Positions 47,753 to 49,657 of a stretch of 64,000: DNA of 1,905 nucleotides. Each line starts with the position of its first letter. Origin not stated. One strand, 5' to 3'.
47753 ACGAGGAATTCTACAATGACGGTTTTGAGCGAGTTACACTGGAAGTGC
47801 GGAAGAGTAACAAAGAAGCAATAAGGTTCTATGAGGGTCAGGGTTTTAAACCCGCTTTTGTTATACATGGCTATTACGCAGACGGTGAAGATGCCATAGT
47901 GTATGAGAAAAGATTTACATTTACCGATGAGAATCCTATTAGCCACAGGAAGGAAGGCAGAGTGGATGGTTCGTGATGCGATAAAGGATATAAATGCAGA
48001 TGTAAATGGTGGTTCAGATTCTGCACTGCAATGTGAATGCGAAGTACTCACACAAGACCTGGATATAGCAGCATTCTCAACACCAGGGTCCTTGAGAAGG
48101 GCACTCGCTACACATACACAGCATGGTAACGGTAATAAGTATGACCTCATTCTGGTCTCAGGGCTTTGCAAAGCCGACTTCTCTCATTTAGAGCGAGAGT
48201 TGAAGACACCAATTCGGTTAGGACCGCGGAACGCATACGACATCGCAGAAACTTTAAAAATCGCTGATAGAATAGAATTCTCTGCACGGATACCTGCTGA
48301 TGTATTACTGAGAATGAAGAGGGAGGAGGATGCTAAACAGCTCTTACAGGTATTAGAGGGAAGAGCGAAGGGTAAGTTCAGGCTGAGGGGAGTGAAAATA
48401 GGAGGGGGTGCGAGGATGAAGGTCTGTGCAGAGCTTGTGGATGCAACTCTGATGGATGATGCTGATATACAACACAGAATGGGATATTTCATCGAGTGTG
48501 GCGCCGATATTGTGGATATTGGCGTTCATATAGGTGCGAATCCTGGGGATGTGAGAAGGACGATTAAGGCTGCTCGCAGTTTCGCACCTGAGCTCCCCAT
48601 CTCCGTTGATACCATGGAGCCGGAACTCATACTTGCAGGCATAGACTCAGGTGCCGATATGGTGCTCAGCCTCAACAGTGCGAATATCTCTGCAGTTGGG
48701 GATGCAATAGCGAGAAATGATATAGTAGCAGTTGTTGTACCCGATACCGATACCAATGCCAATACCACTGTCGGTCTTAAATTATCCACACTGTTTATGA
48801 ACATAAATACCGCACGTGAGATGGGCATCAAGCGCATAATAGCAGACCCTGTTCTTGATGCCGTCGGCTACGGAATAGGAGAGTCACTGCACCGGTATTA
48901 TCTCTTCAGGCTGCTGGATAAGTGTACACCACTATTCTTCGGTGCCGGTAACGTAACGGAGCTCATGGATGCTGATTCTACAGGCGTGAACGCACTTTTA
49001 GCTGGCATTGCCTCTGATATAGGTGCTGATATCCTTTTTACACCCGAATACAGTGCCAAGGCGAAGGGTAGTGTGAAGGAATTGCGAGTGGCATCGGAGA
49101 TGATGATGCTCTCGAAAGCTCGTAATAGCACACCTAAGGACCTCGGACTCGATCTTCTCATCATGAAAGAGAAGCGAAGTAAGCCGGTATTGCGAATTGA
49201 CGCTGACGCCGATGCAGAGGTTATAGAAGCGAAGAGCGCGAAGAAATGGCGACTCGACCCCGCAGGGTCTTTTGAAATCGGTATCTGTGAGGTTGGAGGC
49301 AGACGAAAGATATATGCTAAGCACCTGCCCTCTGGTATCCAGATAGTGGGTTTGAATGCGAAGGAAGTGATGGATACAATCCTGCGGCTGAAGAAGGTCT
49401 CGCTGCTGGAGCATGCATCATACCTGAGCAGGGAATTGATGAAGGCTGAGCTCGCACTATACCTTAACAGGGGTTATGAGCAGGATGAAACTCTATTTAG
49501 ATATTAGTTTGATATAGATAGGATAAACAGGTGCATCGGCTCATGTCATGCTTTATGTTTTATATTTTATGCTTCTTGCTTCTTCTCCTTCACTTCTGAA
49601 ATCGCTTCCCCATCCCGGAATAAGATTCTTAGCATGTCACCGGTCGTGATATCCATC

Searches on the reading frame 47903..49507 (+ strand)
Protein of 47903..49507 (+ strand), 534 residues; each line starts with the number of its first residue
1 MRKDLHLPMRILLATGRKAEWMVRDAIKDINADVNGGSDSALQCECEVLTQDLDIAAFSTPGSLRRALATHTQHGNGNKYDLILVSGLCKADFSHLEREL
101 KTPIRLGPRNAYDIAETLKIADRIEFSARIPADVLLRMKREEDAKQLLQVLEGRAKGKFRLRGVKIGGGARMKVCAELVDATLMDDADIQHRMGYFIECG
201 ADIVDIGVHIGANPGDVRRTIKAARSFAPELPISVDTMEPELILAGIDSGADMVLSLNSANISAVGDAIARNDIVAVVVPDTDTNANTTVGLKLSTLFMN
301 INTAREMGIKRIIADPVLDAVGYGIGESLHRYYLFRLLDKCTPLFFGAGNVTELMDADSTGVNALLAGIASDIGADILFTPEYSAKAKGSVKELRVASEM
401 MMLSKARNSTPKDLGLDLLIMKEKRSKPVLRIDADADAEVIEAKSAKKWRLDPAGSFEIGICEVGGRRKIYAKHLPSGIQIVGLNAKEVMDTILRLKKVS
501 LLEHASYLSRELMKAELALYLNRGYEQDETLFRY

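Call 20: search_protein_families(library=pfam, proteins=[window:47903-49507:+], max_evalue=0.001)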
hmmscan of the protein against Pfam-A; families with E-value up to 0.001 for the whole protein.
window:47903-49507:+ (534 aa): 3 families
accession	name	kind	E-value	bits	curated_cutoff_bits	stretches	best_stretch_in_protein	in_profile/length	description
PF14251.12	PterinBD-DUF4346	-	3.3e-14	53.8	29.6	1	451-528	1-86/86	PterinBD-DUF4346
PF00809.28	Pterin_bind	-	8.2e-10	39.2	25.5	1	196-350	30-206/244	Pterin binding enzyme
PF03599.22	CdhD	-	0.00032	20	24.8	0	209-337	74-197/387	CO dehydrogenase/acetyl-CoA synthase delta subunit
